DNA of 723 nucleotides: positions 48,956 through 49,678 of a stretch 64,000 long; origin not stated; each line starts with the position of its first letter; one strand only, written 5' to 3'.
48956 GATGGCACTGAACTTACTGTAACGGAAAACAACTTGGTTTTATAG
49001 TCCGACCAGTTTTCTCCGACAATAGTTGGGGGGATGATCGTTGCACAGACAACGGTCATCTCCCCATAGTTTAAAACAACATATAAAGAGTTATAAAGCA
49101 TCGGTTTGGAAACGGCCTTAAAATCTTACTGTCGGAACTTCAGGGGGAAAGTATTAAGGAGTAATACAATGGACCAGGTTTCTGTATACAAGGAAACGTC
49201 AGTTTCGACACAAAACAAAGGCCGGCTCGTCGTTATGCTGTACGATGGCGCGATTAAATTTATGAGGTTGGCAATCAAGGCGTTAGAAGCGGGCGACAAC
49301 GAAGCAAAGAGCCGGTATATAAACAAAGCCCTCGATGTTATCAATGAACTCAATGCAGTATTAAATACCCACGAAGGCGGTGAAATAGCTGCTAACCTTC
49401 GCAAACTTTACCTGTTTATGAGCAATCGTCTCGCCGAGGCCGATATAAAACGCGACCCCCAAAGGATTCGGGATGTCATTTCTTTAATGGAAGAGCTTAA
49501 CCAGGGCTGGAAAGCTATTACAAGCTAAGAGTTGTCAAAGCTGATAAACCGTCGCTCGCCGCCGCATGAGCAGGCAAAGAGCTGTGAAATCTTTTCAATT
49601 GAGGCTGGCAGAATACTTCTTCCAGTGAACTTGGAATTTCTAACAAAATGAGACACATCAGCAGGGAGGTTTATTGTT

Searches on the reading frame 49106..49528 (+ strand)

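Call 7: search_protein_families(library=pfam, proteins=[window:49106-49528:+], max_evalue=0.001)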
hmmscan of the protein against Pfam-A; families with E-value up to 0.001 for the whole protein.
window:49106-49528:+ (140 aa): 1 family
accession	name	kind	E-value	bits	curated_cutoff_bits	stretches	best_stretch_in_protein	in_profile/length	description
PF02561.19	FliS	-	1.5e-38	132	26.7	1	27-138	3-114/115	Flagellar protein FliS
